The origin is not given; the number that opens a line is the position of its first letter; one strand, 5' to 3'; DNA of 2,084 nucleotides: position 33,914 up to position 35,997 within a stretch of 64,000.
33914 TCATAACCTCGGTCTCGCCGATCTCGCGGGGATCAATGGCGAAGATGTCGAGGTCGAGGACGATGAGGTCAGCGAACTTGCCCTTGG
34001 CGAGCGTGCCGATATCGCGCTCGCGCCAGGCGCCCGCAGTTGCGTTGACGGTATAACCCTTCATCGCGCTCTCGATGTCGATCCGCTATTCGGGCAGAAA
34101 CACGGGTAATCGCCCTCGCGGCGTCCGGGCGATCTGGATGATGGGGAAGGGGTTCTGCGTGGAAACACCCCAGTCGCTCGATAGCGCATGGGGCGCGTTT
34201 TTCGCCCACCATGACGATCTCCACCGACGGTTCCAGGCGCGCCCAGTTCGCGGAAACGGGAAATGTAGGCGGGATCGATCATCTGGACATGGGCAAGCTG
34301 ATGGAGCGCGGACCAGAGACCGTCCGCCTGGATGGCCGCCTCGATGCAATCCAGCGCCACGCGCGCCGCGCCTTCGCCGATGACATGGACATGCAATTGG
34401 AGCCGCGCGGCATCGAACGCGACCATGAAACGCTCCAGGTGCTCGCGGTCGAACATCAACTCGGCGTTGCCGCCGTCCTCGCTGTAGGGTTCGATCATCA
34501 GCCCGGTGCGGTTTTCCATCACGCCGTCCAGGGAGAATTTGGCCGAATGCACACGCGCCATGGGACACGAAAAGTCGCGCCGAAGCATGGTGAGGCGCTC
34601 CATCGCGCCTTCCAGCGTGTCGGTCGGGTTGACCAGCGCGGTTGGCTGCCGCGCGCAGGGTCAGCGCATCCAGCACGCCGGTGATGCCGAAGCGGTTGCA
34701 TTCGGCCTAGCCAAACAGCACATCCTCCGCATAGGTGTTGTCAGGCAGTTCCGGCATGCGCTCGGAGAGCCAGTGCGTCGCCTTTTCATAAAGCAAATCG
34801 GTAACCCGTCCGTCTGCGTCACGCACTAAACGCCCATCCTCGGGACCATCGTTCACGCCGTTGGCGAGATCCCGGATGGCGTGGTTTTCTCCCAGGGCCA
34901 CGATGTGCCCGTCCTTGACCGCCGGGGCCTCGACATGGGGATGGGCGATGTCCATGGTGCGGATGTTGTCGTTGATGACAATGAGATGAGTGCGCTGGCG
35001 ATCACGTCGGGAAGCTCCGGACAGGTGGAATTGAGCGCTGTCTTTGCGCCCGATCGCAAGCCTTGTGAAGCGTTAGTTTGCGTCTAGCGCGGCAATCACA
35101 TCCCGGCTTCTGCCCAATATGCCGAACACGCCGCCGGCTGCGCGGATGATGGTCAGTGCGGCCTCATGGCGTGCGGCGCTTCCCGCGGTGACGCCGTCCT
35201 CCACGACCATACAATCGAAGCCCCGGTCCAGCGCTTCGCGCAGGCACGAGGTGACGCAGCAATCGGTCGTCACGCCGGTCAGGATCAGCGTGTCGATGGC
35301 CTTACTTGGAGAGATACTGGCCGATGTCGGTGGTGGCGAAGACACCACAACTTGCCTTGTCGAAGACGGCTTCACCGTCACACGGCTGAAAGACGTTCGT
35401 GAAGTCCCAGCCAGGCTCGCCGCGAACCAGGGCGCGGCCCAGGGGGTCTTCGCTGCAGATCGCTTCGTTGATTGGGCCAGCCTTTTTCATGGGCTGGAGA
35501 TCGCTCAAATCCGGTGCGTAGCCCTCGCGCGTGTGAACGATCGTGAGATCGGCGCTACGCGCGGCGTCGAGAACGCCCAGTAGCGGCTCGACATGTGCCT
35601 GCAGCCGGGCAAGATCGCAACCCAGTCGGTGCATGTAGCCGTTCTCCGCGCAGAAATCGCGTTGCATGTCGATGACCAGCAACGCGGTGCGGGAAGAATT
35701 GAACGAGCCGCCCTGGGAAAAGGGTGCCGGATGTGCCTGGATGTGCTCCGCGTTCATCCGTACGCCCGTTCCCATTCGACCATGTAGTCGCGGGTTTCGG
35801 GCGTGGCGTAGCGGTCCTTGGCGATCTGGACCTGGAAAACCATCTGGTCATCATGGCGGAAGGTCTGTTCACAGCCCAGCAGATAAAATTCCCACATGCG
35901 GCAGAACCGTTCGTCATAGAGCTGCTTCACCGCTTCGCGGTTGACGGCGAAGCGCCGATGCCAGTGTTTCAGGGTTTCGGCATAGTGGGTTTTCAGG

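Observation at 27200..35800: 8.6-kb tract in which almost every accessory gene is broken while neighbours are intact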

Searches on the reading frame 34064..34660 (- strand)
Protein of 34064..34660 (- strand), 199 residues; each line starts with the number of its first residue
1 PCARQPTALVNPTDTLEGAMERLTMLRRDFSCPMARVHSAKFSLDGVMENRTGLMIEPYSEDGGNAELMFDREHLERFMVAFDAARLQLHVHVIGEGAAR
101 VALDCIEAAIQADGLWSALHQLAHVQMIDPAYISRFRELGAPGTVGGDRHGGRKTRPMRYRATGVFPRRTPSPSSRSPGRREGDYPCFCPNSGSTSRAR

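Call 15: search_protein_families(library=pfam, max_evalue=0.01, proteins=[window:34064-34660:-])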
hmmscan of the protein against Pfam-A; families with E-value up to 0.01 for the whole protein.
window:34064-34660:- (199 aa): 1 family
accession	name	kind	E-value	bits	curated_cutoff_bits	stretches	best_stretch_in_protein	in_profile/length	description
PF07969.17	Amidohydro_3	-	1.2e-12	48.5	29.7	1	27-141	220-329/472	Amidohydrolase family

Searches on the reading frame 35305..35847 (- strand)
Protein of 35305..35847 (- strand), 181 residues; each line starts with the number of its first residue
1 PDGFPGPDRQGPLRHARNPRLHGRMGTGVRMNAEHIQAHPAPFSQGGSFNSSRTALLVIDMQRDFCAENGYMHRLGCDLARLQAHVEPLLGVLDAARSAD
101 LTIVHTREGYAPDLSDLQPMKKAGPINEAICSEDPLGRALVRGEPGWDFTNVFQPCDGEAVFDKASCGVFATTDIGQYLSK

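Call 15: search_protein_families(library=pfam, max_evalue=0.01, proteins=[window:35305-35847:-])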
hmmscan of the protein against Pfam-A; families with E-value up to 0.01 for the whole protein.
window:35305-35847:- (181 aa): 1 family
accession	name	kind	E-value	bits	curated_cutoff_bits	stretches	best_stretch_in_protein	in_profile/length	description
PF00857.26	Isochorismatase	-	8.3e-14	52.5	27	1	54-180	1-109/175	Isochorismatase domain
